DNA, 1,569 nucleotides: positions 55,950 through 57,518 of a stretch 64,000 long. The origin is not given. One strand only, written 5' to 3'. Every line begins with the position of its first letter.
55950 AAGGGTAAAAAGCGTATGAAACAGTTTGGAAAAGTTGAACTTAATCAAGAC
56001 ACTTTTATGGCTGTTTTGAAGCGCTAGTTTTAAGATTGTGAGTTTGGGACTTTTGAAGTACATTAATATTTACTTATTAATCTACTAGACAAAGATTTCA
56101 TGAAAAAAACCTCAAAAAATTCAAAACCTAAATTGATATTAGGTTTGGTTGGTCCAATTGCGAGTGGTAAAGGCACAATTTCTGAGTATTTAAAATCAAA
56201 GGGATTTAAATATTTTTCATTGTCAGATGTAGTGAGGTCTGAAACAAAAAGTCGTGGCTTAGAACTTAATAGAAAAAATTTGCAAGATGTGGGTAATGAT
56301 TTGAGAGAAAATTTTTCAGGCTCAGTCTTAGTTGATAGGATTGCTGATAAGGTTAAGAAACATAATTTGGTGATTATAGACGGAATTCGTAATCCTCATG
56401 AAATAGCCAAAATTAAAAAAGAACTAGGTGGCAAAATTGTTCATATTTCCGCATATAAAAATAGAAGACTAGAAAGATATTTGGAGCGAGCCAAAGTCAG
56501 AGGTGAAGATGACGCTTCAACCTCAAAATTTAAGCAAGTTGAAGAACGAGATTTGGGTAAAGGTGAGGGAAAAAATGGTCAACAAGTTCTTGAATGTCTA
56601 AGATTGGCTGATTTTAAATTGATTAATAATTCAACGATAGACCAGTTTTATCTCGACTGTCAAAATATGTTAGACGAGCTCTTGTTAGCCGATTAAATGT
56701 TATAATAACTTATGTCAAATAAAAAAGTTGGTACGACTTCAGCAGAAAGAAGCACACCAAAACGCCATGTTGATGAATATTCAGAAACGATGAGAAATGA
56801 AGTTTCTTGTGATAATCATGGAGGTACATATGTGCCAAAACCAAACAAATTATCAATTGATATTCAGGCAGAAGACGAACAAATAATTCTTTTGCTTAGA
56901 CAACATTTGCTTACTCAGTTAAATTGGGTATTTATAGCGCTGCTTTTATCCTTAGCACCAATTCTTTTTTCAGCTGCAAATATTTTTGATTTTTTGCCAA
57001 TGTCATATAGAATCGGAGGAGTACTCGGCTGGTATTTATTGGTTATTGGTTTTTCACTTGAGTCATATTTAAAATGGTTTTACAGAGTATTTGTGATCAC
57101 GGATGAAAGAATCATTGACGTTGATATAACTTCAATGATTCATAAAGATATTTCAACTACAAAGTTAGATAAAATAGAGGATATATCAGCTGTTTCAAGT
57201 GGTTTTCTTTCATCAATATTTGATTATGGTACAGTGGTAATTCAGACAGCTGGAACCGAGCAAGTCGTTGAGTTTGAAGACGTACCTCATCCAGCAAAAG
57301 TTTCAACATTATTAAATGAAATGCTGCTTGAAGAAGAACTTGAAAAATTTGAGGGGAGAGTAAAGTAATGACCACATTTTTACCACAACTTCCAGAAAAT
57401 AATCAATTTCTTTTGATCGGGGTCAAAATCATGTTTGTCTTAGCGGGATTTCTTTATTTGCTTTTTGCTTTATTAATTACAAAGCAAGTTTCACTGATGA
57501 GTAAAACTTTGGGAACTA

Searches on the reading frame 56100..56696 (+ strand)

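Call 51: search_protein_families(library=pfam, proteins=[window:56100-56696:+], max_evalue=0.001)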
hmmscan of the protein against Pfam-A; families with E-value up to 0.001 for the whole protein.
window:56100-56696:+ (198 aa): 4 families
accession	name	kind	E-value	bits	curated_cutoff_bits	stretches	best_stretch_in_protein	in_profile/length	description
PF13207.12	AAA_17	-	3.2e-13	50.6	27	1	17-143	1-134/136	AAA domain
PF13238.12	AAA_18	-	2.5e-09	38.1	29.4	1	16-136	3-117/128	AAA domain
PF01121.26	CoaE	-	0.00045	20.4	27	0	12-41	1-30/180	Dephospho-CoA kinase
PF21448.3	DNMK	-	0.00056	20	27.1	0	67-121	145-199/232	Deoxynucleotide monophosphate kinase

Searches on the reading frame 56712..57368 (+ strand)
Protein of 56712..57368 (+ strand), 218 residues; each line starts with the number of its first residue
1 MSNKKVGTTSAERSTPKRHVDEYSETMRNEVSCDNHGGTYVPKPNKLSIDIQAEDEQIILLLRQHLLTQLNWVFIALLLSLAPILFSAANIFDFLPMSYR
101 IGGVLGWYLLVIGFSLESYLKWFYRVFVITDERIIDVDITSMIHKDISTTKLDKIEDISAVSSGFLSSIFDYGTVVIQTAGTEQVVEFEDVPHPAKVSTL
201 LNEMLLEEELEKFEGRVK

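Call 51: search_protein_families(library=pfam, proteins=[window:56712-57368:+], max_evalue=0.001)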
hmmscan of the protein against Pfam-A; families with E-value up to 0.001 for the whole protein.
window:56712-57368:+ (218 aa): 1 family
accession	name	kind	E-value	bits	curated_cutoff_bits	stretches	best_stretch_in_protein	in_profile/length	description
PF03703.20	bPH_2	-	4.1e-05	24.2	22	1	125-197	4-74/78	Bacterial PH domain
